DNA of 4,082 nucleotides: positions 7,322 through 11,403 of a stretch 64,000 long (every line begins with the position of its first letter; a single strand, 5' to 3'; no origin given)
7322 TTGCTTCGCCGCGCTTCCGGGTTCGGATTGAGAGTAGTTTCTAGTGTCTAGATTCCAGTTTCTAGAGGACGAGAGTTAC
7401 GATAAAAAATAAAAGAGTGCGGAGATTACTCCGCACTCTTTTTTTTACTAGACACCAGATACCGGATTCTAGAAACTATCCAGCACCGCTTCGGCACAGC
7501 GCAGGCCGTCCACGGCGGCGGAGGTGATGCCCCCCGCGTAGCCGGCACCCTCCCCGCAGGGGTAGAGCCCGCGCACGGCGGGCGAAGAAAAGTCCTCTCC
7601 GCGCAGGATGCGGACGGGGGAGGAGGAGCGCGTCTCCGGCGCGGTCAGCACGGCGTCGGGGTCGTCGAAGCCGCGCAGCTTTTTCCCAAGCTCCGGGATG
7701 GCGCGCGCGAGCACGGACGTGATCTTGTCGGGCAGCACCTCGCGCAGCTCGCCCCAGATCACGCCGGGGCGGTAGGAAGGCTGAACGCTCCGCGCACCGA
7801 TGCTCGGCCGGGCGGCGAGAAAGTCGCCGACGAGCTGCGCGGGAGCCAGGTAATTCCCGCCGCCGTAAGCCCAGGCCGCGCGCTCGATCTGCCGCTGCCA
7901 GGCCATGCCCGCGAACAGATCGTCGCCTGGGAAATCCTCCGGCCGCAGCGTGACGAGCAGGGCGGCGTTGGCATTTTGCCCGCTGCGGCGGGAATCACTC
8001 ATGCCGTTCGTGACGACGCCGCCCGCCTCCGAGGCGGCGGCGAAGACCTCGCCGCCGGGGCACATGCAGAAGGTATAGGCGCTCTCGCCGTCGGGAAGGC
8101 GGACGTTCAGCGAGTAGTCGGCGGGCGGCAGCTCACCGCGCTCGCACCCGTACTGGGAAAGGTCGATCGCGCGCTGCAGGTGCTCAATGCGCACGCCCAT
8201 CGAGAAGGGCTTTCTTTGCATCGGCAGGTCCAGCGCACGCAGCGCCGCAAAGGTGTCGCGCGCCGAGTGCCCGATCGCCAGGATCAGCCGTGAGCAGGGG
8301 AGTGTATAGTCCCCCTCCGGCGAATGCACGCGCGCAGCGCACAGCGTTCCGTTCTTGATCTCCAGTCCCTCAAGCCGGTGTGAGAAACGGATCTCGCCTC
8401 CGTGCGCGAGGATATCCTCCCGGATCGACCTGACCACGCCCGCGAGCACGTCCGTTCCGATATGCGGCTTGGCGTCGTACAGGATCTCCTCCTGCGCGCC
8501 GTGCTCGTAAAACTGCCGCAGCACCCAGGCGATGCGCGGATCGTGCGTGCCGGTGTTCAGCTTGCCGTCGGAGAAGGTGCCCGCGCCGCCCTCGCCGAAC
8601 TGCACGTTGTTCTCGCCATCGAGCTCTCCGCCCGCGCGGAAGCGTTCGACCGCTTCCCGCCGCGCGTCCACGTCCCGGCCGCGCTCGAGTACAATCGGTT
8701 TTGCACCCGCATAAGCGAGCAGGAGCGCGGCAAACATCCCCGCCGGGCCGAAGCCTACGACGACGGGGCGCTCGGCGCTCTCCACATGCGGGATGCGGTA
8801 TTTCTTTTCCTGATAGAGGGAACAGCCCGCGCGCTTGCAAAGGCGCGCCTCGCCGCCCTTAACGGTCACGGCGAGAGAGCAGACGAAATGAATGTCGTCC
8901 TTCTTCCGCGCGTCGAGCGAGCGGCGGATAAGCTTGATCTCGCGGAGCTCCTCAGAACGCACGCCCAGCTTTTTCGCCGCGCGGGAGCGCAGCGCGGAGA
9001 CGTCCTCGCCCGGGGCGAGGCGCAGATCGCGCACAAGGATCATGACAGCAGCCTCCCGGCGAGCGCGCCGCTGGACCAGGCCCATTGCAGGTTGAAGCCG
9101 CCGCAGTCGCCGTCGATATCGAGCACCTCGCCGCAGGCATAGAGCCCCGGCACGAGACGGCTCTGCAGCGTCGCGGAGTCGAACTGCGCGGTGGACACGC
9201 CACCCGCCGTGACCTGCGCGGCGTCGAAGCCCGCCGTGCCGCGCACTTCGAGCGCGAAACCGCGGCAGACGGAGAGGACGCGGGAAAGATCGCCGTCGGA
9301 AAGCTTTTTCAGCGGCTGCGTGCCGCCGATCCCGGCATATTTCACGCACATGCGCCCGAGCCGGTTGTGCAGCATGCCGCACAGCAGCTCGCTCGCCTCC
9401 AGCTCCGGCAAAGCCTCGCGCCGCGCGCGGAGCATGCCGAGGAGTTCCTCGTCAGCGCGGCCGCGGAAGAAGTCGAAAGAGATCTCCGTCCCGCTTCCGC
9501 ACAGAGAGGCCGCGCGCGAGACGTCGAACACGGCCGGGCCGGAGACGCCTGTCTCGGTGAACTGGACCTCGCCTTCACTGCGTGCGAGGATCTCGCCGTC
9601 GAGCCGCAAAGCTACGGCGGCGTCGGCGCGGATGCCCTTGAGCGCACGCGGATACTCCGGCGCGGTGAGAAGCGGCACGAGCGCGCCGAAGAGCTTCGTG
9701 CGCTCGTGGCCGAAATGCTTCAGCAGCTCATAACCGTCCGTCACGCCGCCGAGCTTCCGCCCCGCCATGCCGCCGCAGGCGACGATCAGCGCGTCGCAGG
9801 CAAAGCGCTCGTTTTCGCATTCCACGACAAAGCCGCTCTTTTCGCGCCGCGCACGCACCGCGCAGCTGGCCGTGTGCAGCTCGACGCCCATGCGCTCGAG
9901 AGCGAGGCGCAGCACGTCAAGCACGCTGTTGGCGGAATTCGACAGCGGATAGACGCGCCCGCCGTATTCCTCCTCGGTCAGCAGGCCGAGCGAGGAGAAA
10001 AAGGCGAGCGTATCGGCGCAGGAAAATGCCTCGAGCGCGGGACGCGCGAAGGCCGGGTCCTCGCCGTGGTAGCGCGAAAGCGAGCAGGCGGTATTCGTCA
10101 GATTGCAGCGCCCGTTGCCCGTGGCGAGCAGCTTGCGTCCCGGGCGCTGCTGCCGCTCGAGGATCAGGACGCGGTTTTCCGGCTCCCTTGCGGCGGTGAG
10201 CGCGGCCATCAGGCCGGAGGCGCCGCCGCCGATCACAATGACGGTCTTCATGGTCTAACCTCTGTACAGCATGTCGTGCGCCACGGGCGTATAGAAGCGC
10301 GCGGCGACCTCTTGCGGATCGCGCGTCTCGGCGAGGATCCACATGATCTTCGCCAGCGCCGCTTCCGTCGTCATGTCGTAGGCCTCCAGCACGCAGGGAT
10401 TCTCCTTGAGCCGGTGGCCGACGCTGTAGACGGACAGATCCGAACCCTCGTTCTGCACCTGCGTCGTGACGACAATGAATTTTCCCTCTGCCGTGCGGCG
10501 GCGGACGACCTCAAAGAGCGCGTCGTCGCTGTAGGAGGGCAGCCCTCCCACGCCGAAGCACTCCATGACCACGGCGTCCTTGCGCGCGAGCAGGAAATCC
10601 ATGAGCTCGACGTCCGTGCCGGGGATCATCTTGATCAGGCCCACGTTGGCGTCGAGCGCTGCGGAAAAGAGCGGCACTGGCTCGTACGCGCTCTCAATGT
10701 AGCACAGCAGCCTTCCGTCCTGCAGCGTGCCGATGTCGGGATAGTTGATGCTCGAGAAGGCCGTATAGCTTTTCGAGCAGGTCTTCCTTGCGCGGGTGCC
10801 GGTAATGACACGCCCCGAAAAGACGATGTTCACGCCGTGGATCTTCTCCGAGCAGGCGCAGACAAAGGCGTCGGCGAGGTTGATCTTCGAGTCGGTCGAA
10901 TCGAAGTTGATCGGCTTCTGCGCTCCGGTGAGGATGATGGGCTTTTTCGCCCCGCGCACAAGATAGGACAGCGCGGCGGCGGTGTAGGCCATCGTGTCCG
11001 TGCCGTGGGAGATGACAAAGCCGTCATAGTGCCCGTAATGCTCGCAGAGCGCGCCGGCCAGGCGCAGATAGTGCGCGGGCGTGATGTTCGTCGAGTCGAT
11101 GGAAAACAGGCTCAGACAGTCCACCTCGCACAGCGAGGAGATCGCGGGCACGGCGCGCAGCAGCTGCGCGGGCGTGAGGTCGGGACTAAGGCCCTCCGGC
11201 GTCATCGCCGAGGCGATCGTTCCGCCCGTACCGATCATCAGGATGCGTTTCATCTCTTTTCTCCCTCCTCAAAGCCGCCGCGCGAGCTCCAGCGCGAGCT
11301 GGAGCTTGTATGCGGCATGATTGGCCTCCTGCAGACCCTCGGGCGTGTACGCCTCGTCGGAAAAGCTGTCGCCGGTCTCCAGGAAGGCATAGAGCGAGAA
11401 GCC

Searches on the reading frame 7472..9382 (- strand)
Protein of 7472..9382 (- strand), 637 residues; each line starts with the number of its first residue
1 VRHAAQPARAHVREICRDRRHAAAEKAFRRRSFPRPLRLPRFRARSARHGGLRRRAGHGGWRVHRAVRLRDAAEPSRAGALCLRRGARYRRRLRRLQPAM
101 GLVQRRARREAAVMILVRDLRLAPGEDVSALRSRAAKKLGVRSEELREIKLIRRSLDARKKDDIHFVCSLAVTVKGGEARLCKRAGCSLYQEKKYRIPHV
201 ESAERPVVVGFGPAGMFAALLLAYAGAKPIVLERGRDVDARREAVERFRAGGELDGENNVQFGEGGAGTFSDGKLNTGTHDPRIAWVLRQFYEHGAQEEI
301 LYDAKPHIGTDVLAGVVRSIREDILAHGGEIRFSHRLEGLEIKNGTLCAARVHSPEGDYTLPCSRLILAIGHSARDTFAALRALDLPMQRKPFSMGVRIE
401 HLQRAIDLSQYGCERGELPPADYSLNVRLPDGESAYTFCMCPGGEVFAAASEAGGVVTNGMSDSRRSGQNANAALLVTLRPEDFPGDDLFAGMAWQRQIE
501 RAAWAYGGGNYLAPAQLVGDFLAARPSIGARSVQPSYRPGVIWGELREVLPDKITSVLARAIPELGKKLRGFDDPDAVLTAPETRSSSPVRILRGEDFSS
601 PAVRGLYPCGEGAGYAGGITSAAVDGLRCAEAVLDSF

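Call 19: search_protein_families(library=pfam, proteins=[window:7472-9382:-], max_evalue=0.0001)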
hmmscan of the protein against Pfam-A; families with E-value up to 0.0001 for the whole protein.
window:7472-9382:- (637 aa): 1 family
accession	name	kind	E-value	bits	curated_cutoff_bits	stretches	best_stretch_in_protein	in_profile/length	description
PF21688.3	FAD-depend_C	-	1.9e-70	237.5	27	1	392-586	1-197/197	FAD-dependent protein, C-terminal domain-like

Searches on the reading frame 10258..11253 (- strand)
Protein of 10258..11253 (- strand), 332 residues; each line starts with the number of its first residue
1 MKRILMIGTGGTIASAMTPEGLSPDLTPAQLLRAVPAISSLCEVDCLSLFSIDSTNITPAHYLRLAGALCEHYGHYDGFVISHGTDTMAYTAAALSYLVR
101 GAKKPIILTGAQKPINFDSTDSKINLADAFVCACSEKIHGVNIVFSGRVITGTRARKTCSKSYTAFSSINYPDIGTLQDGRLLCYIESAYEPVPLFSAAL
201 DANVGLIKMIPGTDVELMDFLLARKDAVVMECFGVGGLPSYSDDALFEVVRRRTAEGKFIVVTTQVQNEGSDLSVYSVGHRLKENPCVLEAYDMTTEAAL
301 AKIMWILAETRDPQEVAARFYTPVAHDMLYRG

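Call 19: search_protein_families(library=pfam, proteins=[window:10258-11253:-], max_evalue=0.0001)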
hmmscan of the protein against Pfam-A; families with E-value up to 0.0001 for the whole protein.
window:10258-11253:- (332 aa): 2 families
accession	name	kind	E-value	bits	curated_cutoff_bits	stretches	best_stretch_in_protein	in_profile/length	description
PF00710.25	Asparaginase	-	2.2e-56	190.9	22.5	1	3-183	1-186/193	Asparaginase, N-terminal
PF17763.6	Asparaginase_C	-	6.1e-25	87.8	34.6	1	203-320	1-114/114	Glutaminase/Asparaginase C-terminal domain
